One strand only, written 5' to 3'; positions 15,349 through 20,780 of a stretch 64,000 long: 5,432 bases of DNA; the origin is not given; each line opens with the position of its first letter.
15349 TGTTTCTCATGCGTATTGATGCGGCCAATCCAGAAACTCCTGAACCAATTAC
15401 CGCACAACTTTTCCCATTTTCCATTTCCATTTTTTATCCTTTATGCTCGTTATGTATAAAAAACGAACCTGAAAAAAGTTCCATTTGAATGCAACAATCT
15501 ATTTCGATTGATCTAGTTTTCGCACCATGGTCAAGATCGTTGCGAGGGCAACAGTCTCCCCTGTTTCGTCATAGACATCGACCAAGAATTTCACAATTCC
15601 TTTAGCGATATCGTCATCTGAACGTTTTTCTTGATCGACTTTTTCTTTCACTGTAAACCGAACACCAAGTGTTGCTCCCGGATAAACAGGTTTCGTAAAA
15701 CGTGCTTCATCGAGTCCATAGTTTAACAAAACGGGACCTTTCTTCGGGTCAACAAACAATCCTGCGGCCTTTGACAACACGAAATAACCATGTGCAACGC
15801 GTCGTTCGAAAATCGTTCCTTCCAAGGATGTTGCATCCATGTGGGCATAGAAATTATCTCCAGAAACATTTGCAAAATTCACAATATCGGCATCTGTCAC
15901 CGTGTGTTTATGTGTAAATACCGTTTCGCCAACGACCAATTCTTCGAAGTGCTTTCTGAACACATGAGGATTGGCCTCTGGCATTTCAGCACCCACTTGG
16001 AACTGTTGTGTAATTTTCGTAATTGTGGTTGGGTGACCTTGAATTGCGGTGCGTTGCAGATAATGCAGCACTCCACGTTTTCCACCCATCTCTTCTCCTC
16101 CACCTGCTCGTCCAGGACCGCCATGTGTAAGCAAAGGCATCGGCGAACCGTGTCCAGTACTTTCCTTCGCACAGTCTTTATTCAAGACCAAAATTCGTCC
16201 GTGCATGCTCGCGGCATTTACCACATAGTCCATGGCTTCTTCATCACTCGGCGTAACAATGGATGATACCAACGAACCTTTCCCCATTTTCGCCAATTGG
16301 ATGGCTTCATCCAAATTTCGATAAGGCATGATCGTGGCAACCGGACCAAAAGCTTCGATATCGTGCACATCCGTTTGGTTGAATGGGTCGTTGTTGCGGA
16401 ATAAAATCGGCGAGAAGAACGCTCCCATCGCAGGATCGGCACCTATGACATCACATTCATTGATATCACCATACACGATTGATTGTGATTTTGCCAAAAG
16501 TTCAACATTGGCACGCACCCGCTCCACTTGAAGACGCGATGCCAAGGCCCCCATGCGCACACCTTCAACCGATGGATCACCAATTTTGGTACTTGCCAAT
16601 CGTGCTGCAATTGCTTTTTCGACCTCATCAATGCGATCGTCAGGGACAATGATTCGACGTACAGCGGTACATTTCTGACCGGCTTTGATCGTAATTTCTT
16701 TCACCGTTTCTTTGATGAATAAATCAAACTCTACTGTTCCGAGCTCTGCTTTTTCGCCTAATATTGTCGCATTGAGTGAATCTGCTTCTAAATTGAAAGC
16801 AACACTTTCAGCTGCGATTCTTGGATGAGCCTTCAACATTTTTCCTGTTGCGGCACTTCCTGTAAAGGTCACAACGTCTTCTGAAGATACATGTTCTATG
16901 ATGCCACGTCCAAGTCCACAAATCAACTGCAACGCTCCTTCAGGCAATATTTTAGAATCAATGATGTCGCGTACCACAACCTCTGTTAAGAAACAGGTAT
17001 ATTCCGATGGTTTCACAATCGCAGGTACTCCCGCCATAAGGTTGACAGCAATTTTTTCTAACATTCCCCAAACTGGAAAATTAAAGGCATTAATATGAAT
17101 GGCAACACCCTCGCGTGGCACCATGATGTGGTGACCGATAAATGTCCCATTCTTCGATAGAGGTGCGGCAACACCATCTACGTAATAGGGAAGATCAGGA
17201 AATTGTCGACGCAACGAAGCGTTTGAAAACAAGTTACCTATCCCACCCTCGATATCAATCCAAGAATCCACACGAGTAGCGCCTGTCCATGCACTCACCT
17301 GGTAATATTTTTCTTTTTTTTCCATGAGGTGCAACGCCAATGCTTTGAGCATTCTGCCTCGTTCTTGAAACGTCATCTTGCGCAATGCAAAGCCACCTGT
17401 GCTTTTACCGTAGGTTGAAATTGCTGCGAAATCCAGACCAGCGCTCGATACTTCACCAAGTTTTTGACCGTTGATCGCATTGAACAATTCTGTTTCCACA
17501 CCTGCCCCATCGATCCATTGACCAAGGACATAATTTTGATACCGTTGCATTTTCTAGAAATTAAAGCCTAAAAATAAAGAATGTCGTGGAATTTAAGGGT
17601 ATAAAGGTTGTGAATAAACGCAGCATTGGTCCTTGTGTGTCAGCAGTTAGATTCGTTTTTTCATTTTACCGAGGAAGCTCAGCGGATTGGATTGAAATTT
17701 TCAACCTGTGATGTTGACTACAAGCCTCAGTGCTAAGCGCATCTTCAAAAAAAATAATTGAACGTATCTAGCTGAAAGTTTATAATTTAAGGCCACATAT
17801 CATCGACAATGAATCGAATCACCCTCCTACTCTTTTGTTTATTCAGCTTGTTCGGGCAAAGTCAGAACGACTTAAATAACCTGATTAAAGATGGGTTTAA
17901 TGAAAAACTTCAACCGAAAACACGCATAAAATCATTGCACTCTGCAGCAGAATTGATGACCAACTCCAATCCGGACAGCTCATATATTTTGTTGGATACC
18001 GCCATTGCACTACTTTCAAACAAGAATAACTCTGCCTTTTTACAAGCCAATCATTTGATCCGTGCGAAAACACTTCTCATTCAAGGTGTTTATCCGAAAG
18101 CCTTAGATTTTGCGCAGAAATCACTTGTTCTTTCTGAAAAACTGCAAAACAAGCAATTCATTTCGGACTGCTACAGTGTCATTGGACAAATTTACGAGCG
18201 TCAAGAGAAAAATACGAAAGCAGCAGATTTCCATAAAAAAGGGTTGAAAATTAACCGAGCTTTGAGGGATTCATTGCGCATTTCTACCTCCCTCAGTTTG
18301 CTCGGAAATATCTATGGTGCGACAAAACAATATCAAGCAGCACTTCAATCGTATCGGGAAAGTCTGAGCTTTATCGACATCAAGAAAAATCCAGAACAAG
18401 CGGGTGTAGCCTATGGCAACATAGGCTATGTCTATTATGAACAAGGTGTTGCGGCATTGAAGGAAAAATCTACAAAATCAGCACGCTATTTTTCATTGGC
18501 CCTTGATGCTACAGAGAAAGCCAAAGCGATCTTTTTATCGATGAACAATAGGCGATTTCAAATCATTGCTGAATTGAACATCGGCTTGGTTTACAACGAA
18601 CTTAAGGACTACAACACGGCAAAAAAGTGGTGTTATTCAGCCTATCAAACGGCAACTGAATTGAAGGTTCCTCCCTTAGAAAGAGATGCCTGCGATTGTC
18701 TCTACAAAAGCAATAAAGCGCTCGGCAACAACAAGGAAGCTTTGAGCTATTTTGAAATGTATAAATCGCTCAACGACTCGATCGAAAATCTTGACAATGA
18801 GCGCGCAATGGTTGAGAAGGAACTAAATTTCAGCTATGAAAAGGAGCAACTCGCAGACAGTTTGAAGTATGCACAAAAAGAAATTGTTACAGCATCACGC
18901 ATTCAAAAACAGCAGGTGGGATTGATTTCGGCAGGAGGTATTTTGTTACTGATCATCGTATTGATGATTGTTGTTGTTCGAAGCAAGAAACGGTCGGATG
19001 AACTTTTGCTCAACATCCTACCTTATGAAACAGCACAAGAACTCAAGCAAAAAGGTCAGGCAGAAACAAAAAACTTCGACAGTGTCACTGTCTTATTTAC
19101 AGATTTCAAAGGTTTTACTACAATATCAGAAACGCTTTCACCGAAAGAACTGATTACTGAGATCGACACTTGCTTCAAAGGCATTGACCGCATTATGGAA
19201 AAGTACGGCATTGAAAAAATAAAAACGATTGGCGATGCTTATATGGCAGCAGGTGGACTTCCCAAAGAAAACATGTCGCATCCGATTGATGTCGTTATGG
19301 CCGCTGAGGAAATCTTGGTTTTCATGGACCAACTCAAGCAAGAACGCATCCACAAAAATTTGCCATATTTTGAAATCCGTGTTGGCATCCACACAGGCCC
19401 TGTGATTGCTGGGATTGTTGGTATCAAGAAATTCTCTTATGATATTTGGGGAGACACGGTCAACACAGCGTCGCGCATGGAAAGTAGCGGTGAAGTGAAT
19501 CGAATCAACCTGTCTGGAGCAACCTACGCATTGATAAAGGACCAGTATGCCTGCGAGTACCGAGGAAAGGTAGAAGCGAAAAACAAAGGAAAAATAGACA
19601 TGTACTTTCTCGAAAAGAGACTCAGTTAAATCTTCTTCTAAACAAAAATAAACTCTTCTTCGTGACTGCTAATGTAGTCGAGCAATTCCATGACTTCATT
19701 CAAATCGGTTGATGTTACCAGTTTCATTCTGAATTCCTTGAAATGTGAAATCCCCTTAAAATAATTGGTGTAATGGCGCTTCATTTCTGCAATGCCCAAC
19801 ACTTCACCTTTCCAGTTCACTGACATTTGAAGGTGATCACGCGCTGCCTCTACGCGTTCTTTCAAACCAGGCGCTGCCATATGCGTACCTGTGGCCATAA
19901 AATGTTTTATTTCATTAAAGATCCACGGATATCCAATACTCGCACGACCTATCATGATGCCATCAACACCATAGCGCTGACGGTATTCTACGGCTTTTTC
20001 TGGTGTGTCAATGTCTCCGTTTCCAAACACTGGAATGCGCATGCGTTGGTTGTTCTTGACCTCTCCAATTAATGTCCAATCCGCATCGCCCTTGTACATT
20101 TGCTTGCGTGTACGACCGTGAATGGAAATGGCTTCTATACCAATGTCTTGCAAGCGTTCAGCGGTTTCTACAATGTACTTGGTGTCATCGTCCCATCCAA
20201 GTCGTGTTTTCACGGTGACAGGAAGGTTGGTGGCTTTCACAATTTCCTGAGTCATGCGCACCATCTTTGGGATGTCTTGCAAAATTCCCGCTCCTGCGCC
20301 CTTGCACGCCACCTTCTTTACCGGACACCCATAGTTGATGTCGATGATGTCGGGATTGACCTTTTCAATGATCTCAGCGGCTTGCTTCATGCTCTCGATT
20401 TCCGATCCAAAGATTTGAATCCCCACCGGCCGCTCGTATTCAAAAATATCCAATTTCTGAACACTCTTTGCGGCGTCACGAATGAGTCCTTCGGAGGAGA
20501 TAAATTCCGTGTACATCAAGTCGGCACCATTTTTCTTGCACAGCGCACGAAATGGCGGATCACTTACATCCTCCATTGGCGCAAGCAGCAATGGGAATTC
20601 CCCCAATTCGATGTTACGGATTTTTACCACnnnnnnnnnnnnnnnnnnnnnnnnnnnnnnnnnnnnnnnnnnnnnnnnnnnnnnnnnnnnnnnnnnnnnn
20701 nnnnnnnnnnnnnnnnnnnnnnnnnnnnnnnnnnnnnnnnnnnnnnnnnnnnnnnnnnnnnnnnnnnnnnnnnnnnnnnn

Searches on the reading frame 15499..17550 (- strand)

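Call 10: search_protein_families(library=pfam, proteins=[window:15499-17550:-])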
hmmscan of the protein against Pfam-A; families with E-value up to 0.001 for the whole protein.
window:15499-17550:- (683 aa): 2 families
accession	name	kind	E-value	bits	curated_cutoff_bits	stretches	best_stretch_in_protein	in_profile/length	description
PF00171.27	Aldedh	-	6.4e-57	193.5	23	1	12-501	1-459/461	Aldehyde dehydrogenase family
PF01575.25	MaoC_dehydratas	-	2.4e-23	82.5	27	1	542-644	8-111/123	MaoC like domain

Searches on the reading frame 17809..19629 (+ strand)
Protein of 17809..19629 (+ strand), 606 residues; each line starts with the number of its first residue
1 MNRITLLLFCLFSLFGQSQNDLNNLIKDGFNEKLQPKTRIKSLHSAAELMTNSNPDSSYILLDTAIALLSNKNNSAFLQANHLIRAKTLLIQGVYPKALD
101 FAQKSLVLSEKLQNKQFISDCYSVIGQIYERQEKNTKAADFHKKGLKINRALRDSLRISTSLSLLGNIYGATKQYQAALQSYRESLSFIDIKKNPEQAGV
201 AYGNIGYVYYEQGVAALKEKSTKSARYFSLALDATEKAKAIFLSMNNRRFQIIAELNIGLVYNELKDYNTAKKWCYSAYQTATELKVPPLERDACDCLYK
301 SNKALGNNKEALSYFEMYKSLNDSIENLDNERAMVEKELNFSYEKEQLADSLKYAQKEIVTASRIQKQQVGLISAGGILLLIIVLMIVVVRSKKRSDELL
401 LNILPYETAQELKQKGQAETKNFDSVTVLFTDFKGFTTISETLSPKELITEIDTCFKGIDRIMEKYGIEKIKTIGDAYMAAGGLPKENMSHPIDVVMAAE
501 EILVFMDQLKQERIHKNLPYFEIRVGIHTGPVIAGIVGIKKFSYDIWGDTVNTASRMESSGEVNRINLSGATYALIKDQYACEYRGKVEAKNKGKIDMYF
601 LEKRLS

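Call 10: search_protein_families(library=pfam, proteins=[window:17809-19629:+])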
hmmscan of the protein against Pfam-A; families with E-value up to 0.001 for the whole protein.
window:17809-19629:+ (606 aa): 7 families
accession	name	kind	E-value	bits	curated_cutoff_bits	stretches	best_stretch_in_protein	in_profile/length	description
PF00211.25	Guanylate_cyc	-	4.9e-55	186.4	21.9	1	420-602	3-182/183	Adenylate and Guanylate cyclase catalytic domain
PF13424.12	TPR_12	-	2.1e-18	66.7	30.1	2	125-187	9-73/77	Tetratricopeptide repeat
PF00515.34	TPR_1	-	6.1e-13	48.4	27.8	0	162-187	4-29/34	Tetratricopeptide repeat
PF13374.12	TPR_10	-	2e-10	40.8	27.5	0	160-187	3-30/42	Tetratricopeptide repeat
PF13181.12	TPR_8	-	1.9e-07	31.2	25.7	0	162-187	4-29/34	Tetratricopeptide repeat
PF13176.12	TPR_7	-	4.2e-06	26.9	27.9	0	161-186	1-26/36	Tetratricopeptide repeat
PF07719.23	TPR_2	-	0.00045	20.6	27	0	162-187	4-29/34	Tetratricopeptide repeat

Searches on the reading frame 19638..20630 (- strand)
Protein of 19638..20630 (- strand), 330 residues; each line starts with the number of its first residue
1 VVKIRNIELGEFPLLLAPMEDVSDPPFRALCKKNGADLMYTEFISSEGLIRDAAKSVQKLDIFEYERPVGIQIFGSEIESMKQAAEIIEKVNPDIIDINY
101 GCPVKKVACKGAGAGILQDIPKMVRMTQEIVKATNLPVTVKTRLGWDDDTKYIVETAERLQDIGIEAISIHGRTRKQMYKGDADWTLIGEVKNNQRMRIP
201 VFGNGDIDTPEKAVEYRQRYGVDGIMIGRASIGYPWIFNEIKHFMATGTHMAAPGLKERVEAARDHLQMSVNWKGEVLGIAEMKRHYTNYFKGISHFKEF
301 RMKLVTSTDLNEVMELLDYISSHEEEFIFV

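Call 10: search_protein_families(library=pfam, proteins=[window:19638-20630:-])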
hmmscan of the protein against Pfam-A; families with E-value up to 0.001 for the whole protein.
window:19638-20630:- (330 aa): 2 families
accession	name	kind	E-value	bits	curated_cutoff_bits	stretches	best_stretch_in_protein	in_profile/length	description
PF01207.24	Dus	-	7.7e-83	278.6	20.4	1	15-318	1-303/311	Dihydrouridine synthase (Dus)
PF13714.12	PEP_mutase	-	2.5e-05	24.4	31.5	1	120-201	54-139/240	Phosphoenolpyruvate phosphomutase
